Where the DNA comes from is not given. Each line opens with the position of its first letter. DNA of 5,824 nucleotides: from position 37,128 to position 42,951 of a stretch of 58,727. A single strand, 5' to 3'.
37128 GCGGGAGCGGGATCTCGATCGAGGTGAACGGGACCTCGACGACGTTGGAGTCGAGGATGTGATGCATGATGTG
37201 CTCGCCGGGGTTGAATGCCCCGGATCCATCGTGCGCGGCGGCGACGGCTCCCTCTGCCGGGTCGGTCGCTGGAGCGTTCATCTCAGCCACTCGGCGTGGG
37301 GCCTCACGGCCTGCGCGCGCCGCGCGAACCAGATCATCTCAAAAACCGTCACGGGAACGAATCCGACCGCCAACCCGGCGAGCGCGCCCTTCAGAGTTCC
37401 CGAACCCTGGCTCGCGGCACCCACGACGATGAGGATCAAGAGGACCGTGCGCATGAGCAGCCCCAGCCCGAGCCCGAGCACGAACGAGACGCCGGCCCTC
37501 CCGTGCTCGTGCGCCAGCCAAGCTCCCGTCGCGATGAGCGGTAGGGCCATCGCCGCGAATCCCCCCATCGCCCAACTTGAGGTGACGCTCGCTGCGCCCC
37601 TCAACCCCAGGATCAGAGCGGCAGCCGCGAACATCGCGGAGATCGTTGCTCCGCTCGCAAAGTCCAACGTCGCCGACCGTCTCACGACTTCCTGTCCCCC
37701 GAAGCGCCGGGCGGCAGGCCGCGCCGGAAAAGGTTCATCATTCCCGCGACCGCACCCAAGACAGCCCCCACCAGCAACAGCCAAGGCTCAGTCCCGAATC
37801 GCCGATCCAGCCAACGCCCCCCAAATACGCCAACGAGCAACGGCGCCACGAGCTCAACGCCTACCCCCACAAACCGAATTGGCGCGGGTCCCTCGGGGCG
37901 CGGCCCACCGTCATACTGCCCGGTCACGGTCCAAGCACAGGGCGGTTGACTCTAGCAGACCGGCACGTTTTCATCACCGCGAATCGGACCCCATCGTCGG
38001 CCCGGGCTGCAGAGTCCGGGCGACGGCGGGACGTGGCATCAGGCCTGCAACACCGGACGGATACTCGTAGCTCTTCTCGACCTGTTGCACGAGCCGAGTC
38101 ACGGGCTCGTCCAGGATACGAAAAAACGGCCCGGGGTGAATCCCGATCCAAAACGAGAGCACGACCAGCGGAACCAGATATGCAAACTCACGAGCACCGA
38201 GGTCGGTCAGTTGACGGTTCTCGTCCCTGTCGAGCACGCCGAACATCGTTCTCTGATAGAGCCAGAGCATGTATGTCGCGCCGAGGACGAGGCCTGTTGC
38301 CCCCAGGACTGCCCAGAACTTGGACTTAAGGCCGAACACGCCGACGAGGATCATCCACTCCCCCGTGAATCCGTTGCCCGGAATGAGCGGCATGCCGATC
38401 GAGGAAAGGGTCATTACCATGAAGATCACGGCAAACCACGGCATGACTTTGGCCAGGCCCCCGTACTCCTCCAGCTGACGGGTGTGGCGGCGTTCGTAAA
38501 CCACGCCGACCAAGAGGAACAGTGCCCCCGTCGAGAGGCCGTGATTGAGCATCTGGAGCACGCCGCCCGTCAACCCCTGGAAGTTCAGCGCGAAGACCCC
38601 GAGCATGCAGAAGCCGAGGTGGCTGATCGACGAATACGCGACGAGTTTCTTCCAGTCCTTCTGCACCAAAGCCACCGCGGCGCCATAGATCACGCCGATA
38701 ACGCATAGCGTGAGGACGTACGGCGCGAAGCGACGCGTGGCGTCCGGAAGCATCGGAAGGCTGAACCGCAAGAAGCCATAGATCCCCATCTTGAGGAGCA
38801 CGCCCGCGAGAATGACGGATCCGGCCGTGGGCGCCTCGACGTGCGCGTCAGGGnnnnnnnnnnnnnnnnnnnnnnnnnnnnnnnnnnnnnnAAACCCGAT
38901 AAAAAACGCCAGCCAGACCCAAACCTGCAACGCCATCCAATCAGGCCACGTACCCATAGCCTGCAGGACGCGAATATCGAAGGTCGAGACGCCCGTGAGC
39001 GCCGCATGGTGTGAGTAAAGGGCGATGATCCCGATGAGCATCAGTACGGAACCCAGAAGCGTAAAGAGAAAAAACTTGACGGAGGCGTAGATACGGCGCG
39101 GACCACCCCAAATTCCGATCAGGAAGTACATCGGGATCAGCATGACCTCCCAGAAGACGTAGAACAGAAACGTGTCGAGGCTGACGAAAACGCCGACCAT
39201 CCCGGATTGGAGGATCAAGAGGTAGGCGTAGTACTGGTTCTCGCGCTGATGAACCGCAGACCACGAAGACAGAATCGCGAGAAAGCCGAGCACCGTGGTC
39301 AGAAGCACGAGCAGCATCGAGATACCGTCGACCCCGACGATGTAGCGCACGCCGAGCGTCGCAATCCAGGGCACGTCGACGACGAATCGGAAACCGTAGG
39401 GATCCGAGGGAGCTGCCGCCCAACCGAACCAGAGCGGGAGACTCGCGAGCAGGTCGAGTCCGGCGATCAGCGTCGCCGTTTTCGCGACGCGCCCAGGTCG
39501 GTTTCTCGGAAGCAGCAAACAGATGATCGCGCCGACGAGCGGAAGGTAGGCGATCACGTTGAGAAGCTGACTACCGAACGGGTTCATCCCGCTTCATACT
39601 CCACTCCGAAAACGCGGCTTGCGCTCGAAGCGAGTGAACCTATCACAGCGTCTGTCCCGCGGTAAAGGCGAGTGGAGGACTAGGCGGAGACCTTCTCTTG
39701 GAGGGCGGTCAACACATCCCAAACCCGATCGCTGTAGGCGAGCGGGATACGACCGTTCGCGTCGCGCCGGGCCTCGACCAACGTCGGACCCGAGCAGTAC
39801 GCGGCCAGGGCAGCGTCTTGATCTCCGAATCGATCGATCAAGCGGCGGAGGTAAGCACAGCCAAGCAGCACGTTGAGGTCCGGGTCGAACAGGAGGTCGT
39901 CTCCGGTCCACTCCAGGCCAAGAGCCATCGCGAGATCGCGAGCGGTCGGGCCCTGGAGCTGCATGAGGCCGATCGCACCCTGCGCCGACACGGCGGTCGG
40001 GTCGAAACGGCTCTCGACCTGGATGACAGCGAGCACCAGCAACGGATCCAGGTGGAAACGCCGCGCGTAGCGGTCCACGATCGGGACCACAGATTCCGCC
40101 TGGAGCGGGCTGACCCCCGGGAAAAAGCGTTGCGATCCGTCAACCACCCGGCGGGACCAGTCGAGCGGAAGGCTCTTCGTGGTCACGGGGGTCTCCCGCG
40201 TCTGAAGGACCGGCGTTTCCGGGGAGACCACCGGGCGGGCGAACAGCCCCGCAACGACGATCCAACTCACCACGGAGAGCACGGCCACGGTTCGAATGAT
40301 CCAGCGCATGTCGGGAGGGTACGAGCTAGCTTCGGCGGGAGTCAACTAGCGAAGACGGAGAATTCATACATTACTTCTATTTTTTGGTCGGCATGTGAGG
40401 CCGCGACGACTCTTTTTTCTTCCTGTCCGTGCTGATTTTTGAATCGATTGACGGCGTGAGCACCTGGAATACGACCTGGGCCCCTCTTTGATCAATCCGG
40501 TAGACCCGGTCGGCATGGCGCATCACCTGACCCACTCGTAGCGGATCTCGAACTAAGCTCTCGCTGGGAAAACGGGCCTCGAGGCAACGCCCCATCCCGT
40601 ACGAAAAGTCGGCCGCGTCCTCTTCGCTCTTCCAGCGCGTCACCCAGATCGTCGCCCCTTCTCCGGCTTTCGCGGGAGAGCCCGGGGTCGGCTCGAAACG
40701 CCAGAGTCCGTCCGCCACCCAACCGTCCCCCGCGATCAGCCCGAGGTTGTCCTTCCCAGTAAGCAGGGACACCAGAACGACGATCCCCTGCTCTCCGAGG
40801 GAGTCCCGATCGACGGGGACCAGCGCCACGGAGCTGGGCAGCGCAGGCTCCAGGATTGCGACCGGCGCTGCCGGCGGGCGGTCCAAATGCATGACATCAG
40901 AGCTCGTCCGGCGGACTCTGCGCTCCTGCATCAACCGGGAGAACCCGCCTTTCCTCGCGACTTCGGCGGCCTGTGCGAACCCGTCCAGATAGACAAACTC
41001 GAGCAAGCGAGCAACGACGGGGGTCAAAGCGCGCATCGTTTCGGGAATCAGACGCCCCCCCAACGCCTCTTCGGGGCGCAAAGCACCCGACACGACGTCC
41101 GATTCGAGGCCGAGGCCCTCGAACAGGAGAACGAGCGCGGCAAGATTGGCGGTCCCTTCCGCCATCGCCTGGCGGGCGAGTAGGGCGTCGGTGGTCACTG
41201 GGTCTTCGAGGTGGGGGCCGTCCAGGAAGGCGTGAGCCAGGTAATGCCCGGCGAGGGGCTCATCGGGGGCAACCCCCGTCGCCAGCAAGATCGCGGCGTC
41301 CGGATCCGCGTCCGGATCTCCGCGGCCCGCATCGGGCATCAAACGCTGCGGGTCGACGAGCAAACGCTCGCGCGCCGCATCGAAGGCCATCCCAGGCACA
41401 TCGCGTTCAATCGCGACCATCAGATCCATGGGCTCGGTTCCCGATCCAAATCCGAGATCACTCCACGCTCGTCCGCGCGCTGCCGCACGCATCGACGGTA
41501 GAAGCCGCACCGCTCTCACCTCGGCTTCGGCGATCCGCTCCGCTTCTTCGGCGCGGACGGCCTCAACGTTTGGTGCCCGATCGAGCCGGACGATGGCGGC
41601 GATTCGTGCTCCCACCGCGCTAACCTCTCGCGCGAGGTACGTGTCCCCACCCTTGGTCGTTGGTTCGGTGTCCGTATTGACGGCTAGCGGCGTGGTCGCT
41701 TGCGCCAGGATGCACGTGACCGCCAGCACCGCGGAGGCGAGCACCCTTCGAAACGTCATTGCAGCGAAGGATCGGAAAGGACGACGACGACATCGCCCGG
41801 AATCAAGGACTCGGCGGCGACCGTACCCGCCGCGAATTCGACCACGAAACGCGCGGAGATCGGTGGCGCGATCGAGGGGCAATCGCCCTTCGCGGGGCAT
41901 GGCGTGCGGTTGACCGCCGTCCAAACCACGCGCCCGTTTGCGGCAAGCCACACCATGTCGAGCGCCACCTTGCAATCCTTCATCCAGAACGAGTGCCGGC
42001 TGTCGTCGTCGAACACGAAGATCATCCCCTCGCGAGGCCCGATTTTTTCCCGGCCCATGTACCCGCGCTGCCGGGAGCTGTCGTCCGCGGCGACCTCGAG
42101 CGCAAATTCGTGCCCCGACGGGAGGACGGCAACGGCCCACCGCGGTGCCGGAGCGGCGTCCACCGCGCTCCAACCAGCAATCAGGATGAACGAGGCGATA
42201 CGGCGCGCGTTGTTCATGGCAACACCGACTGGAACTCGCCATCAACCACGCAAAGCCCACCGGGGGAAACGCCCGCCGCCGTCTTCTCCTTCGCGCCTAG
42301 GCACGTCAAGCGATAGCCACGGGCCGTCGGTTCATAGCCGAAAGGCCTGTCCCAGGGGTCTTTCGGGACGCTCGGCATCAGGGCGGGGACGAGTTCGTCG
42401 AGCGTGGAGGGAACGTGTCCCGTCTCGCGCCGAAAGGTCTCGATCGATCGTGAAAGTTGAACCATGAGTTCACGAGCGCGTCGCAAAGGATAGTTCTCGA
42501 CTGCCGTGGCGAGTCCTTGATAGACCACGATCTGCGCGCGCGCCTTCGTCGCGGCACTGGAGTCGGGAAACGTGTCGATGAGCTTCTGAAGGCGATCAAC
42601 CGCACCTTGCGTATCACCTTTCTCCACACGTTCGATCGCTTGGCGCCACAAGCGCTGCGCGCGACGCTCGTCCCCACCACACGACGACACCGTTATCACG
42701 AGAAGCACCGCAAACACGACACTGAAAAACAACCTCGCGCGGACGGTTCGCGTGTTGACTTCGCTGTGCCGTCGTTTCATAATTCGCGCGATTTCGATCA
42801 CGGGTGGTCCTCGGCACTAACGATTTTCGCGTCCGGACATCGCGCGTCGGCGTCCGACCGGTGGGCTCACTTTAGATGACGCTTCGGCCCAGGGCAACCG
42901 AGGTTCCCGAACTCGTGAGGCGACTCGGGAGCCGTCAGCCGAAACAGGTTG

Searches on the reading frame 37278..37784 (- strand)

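Call 20: search_protein_families(library=pfam, proteins=[window:37278-37784:-], max_evalue=0.1)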
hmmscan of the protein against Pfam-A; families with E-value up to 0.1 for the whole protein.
window:37278-37784:- (168 aa): 1 family
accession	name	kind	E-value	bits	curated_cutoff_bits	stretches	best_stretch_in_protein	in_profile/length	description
PF14851.11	FAM176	-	0.071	13.4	31.5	0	83-120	8-45/152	FAM176 family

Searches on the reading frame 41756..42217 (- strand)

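Call 20: search_protein_families(library=pfam, proteins=[window:41756-42217:-], max_evalue=0.1)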
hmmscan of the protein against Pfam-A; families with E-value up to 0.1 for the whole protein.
window:41756-42217:- (153 aa): 1 family
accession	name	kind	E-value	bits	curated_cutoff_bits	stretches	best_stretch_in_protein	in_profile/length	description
PF02643.20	DUF192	-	3.8e-26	91.5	27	1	39-144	2-94/96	Uncharacterized ACR, COG1430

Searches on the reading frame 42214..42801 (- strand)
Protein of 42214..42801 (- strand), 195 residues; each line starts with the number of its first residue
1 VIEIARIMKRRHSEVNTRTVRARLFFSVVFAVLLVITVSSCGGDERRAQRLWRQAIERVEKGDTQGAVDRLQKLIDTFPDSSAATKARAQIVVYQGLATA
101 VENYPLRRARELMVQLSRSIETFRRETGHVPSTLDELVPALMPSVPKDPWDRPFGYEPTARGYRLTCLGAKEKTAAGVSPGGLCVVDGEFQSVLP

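Call 20: search_protein_families(library=pfam, proteins=[window:42214-42801:-], max_evalue=0.1)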
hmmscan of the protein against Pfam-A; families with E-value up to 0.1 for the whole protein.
window:42214-42801:- (195 aa): 7 families
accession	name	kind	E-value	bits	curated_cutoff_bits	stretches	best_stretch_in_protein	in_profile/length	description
PF08334.16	T2SSG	-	5.7e-05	23.6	21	1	96-174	20-96/108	Type II secretion system (T2SS), protein G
PF13174.12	TPR_6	-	0.0007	20.5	26.3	1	59-81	11-33/33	Tetratricopeptide repeat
PF20225.4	DUF6584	-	0.0029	18.1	27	1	57-91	12-46/171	Family of unknown function (DUF6584)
PF13525.12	YfiO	-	0.0095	16.2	25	1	47-92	4-49/203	Outer membrane lipoprotein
PF14863.12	Alkyl_sulf_dimr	-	0.017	16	26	1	48-108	69-127/139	Alkyl sulfatase dimerisation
PF13432.12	TPR_16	-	0.034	15.1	32.7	0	54-92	3-41/65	Tetratricopeptide repeat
PF13428.12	TPR_14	-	0.068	14.3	23.5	0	59-91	12-44/44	Tetratricopeptide repeat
